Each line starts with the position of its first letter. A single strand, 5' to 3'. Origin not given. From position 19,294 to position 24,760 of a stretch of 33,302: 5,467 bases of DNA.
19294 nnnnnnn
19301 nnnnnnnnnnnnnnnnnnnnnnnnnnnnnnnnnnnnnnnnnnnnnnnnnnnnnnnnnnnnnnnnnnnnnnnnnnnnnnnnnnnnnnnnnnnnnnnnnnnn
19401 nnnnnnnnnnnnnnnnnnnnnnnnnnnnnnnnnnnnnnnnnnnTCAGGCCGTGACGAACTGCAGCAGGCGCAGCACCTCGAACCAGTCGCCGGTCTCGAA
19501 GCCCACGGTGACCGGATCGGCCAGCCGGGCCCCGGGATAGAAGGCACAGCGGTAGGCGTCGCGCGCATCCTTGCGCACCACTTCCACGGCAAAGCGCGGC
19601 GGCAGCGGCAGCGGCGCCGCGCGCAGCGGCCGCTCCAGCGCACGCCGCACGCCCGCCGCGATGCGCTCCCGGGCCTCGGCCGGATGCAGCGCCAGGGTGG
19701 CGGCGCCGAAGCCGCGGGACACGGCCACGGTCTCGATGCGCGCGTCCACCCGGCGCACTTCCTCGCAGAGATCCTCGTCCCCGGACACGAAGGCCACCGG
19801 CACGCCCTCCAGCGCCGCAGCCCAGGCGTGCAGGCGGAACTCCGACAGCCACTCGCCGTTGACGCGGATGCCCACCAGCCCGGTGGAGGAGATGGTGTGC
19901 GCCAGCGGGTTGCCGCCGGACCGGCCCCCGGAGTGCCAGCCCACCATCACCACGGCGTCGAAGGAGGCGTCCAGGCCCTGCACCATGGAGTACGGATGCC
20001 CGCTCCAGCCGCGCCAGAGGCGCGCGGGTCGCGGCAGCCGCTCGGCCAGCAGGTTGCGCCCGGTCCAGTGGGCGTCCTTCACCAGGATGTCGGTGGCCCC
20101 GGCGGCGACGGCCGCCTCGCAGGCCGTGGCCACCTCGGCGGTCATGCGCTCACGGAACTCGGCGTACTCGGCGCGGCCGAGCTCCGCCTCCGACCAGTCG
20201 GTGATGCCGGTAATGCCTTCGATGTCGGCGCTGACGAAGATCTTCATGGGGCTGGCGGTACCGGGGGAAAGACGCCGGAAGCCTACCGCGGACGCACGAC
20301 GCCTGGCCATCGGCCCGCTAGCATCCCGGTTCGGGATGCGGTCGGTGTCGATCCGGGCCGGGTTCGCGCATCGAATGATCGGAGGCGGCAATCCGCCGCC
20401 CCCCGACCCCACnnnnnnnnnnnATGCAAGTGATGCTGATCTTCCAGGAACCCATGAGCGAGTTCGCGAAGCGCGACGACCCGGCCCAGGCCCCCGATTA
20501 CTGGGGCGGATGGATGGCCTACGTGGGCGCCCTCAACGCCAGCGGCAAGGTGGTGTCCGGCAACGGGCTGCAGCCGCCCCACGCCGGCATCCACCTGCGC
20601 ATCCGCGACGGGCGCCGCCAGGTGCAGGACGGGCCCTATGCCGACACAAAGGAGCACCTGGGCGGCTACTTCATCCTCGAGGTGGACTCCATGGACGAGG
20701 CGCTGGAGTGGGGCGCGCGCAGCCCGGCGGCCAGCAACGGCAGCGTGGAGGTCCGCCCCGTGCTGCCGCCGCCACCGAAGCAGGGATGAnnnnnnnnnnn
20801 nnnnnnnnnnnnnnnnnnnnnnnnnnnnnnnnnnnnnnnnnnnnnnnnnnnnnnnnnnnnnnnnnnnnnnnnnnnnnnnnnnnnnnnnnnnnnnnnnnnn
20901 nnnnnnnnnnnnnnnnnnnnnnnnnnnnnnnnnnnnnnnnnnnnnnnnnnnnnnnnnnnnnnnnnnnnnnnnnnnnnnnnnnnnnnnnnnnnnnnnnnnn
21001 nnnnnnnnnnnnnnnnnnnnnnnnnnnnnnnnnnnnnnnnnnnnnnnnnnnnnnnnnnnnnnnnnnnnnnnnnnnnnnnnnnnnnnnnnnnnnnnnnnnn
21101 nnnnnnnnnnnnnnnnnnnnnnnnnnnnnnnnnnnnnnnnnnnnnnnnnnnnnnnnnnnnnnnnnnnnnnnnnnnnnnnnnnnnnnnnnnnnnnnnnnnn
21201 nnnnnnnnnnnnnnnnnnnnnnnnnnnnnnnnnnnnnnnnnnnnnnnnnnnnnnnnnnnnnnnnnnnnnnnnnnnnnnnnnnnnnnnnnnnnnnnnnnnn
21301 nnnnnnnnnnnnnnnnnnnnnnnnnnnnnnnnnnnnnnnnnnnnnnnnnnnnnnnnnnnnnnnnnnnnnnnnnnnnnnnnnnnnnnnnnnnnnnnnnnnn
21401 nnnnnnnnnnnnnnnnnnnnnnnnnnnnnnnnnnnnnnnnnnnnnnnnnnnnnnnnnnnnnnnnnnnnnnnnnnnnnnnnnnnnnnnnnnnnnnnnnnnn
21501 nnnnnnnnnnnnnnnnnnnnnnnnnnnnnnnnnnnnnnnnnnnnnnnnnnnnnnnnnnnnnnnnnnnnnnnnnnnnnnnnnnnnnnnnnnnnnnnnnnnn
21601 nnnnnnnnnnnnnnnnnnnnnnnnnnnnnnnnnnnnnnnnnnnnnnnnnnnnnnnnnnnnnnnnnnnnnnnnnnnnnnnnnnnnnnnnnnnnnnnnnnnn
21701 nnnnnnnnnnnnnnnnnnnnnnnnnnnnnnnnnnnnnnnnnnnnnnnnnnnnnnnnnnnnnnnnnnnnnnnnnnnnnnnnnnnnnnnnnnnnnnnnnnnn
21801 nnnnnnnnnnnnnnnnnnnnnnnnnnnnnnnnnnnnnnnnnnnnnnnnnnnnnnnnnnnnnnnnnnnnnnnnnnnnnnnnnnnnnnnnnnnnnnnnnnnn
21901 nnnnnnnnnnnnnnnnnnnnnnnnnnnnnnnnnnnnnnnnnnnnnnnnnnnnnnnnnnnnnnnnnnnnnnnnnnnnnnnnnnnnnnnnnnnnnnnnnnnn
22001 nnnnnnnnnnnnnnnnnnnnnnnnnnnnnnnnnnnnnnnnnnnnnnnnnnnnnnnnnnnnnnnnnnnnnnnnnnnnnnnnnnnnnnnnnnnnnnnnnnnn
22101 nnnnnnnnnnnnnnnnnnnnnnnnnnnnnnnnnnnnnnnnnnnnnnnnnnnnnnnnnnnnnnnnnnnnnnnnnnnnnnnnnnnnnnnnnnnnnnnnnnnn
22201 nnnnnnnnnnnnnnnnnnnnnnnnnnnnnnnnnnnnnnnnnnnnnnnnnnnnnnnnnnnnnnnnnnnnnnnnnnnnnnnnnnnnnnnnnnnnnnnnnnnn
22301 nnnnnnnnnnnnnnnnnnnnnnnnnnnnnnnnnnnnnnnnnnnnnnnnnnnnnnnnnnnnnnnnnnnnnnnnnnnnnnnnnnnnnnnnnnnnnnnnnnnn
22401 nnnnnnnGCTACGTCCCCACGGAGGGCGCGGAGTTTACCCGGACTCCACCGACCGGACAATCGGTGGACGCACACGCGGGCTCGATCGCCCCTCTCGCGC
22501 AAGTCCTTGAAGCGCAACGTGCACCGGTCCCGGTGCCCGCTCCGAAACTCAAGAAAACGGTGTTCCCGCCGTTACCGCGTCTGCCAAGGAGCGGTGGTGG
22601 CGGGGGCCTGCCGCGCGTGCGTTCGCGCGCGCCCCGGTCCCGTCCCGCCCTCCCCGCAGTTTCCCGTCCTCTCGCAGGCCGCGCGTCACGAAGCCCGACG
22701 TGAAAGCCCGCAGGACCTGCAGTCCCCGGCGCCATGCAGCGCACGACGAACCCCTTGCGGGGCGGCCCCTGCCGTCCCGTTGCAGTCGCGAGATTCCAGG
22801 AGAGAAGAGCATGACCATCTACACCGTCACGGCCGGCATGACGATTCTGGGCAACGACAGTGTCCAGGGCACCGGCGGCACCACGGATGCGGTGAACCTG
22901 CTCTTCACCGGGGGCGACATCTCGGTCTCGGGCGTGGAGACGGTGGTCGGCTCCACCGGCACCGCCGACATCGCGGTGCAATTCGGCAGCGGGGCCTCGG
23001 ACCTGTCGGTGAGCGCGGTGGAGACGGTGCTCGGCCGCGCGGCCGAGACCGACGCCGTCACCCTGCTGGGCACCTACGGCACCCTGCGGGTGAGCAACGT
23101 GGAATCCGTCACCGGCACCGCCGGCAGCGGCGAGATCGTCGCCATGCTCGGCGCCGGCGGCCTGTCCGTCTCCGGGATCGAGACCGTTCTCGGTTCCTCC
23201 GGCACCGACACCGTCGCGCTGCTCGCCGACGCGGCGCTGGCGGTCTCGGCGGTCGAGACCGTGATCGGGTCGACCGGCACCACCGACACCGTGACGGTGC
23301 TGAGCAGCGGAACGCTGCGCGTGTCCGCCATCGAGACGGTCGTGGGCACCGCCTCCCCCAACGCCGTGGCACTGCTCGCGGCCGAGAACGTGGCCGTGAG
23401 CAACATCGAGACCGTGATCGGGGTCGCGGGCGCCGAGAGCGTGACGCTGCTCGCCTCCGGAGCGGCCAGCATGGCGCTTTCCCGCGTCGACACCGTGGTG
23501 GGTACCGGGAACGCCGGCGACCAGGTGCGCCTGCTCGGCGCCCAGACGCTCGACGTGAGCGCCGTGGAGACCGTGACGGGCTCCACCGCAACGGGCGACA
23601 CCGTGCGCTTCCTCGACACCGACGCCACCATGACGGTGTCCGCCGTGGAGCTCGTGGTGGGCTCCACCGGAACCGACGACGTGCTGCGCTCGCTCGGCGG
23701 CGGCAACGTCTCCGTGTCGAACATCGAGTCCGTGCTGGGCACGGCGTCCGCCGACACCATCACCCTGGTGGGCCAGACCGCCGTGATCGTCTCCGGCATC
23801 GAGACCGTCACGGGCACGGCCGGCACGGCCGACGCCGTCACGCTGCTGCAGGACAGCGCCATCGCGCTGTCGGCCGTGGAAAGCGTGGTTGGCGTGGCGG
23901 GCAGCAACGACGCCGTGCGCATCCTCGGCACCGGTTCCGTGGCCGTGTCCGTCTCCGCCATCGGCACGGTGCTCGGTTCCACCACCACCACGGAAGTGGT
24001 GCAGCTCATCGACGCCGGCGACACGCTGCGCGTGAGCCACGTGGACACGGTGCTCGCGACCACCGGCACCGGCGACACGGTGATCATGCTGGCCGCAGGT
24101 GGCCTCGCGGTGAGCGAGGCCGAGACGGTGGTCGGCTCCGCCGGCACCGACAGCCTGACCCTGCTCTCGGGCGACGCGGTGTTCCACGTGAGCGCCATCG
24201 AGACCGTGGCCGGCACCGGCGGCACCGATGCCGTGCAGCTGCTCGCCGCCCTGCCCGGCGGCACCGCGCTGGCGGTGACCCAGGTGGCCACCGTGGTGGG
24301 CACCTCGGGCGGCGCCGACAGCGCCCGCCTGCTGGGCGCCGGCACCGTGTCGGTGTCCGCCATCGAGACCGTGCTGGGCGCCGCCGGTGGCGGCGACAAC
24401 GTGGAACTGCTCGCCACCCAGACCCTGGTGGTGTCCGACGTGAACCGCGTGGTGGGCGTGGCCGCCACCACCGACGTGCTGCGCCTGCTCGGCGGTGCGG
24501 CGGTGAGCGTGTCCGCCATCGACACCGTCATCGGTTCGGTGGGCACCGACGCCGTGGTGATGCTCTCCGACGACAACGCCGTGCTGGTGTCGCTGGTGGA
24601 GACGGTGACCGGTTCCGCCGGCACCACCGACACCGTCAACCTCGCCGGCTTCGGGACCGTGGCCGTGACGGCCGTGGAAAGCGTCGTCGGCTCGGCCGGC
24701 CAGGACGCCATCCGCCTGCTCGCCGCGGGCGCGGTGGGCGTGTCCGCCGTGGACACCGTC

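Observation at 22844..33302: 25-residue unit with a single RTX-like turn: possibly an undescribed beta-solenoid repeat class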

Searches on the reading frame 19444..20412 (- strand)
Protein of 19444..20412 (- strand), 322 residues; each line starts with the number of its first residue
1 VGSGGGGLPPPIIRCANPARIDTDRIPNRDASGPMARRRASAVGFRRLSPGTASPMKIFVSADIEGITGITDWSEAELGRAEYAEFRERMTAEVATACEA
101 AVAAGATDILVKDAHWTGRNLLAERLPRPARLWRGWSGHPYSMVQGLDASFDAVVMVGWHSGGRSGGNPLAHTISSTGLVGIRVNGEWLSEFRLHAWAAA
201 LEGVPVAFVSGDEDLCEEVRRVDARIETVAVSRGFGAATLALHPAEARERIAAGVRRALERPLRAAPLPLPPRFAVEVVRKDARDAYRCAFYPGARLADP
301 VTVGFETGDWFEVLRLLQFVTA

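Call 13: search_protein_families(library=pfam, proteins=[window:19444-20412:-], max_evalue=0.001)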
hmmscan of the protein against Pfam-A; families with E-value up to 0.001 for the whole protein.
window:19444-20412:- (322 aa): 1 family
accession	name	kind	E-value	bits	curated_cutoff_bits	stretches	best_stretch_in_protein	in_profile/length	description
PF04951.18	Peptidase_M55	-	5.5e-83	278.9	25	1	56-318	1-263/264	D-aminopeptidase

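Call 18: find_encoding_contigs(protein=window:19444-20247:-, flank=10000, max_places=6)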
Protein window:19444-20247:- (267 aa): no gene with exactly this product is on record in the collection.

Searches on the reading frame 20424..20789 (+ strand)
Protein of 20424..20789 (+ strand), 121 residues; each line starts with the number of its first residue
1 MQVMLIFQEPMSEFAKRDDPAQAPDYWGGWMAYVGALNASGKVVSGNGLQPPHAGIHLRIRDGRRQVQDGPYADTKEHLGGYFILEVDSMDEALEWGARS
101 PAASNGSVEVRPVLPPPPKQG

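Call 13: search_protein_families(library=pfam, proteins=[window:20424-20789:+], max_evalue=0.001)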
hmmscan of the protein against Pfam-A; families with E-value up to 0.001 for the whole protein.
window:20424-20789:+ (121 aa): 1 family
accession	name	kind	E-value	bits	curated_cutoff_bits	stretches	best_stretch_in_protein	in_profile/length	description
PF03795.20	YCII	-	1.1e-16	61.5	24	1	31-115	25-93/95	YCII-related domain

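Call 16: find_encoding_contigs(protein=window:20424-20789:+, flank=10000, max_places=6)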
Protein window:20424-20789:+ (121 aa): no gene with exactly this product is on record in the collection.

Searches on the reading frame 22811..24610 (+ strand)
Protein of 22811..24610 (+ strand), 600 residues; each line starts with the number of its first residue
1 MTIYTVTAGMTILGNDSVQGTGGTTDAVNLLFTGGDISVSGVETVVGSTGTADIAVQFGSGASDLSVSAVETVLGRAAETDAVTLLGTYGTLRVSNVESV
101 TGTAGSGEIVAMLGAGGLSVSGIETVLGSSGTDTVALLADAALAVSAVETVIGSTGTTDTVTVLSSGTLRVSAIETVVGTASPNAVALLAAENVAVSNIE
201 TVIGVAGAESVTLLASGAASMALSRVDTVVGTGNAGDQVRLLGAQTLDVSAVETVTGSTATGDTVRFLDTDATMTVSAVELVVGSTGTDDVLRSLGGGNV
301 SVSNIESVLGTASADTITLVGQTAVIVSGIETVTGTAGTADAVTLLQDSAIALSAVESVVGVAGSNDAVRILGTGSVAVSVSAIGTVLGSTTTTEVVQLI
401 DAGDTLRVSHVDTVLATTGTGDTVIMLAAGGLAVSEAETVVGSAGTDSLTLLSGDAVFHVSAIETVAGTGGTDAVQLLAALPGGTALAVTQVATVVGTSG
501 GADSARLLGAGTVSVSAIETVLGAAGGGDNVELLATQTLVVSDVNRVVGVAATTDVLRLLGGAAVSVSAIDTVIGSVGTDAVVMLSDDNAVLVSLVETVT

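Call 14: find_homologous_proteins(query=window:22811-24610:+, max_evalue=0.00001)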
Query window:22811-24610:+ (600 aa): 11 proteins with E <= 0.00001 among 8000 candidates.
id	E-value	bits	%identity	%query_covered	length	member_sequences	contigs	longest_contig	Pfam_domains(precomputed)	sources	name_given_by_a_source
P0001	1.5e-42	165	38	65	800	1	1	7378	-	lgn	-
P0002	6.4e-28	116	34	72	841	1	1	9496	-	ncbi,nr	ncbi:MAG: hypothetical protein HQL40_08675 [Alphaproteobacteria bacterium]|nr:hypothetical protein [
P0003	4.4e-27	114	33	68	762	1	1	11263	PF00413.31,PF08548.18,PF13688.13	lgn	-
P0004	3.0e-26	111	36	59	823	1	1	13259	PF00413.31,PF08548.18,PF00353.26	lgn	-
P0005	7.4e-26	109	33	73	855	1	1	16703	-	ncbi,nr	ncbi:MAG: hypothetical protein HQL41_05175 [Alphaproteobacteria bacterium]|nr:hypothetical protein [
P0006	1.1e-21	96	31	64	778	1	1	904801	PF00413.31,PF08548.18,PF00353.26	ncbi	-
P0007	1.0e-16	79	34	56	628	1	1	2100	PF05345.19,PF00353.26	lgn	-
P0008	1.8e-15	75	31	60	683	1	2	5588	PF00413.31,PF08548.18,PF00353.26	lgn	-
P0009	1.2e-11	63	31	67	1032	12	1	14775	PF13753.13,PF19078.7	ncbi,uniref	ncbi:beta strand repeat-containing protein, partial [Azospirillum brasilense]|uniref:beta strand rep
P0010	9.2e-11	60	43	26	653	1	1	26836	-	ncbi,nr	ncbi:MAG: hypothetical protein HQL58_08580 [Magnetococcales bacterium]|nr:hypothetical protein [Magn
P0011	2.6e-7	48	31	39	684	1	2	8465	PF13688.13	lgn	-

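Call 44: search_protein_families(library=pfam, proteins=[P0004, P0009], max_evalue=1)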
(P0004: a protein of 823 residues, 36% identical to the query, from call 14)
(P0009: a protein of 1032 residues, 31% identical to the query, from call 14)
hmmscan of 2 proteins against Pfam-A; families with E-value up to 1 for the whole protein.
P0004 (823 aa): 9 families
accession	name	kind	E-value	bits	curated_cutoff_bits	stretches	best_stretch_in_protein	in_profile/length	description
PF00353.25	HemolysinCabind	-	9.9e-10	38.6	23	1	303-335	1-33/36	RTX calcium-binding nonapeptide repeat (4 copies)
PF00413.30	Peptidase_M10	-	3.9e-08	33.8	24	1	50-167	6-126/159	Matrixin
PF08548.17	Peptidase_M10_C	-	9.1e-07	29.3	20.7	1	240-364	30-147/193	Peptidase M10 serralysin C terminal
PF13583.11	Reprolysin_4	-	2.7e-05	24.3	22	1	145-193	131-177/203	Metallo-peptidase family M12B Reprolysin-like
PF13688.12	Reprolysin_5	-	4.8e-05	24.1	27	1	55-195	67-190/196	Metallo-peptidase family M12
PF16313.11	DUF4953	-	8.5e-05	22.3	24.2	1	153-226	17-100/316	Met-zincin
PF05572.19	Peptidase_M43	-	0.0014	19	23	1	113-172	32-91/152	Pregnancy-associated plasma protein-A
PF01400.30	Astacin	-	0.017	15.3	22.5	1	148-165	77-94/189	Astacin (Peptidase family M12A)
PF14117.11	DUF4287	-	0.021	15.3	27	0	357-383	7-33/60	Domain of unknown function (DUF4287)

P0009 (1032 aa): 7 families
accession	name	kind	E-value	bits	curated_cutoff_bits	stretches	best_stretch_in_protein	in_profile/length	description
PF19078.6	Big_12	-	7.6e-09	36.2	27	2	487-584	1-96/102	Bacterial Ig-like domain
PF13753.12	SWM_repeat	-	1.9e-08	34.9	27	1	594-669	2-84/86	Putative flagellar system-associated repeat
PF00353.25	HemolysinCabind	-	0.00022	21.6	23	0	410-428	17-35/36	RTX calcium-binding nonapeptide repeat (4 copies)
PF23039.2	TMEM132_3rd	-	0.0037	17.3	27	0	704-729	13-38/147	TMEM132 cohesin-like domain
PF01938.26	TRAM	-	0.024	14.9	21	0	704-724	31-51/61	TRAM domain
PF17973.7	bMG10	-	0.11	13.1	26.2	0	705-730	22-43/131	Bacterial Alpha-2-macroglobulin MG10 domain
PF07833.16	Cu_amine_oxidN1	-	0.33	11.4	24.2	0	614-668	21-75/108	Copper amine oxidase N-terminal domain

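Call 45: search_protein_families(library=ncbifam, proteins=[P0004, P0009], max_evalue=1)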
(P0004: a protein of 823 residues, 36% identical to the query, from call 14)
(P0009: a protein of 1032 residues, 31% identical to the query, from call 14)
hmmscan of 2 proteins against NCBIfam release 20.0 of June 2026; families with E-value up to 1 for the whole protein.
P0004 (823 aa): 7 families
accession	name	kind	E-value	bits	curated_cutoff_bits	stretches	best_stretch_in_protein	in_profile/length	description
NF035945.1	Zn_serralysin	subfamily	8e-44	150.6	500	2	35-363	48-384/462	serralysin family metalloprotease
NF053766.1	ZapA_metallo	exception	2e-32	112.8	940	1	32-352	54-384/483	ZapA family metalloprotease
NF051884.1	ProteaseSapA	equivalog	1.5e-28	99.9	1200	1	31-370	37-379/644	protease SapA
NF041905.1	MXAN_2677_2678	equivalog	0.001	18.1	250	1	151-170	186-205/283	myxosortase-dependent metalloprotease, MXAN_2677/MXAN_2678 family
NF050131.1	BGluronaseAbsR1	equivalog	0.0018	17.3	650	1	58-167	67-162/361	beta-glucuronidase AbsR1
TIGR03952.1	metzin_BF0631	equivalog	0.17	10.8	208.1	1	151-176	234-259/351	zinc-dependent metalloproteinase lipoprotein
NF045530.1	LegP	equivalog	0.2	11.2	300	0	68-165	74-155/244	Dot/Icm T4SS effector Zinc-dependent metalloprotease LegP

P0009 (1032 aa): 2 families
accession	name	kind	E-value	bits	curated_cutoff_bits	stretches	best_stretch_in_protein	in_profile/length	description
NF047946.1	FlgBrkeFlhE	equivalog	0.0021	17.8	150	1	595-675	35-112/126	flagellar protein FlhE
NF010009.0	PRK13482.1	equivalog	0.2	10.7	201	1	331-444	120-232/357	DNA integrity scanning diadenylate cyclase DisA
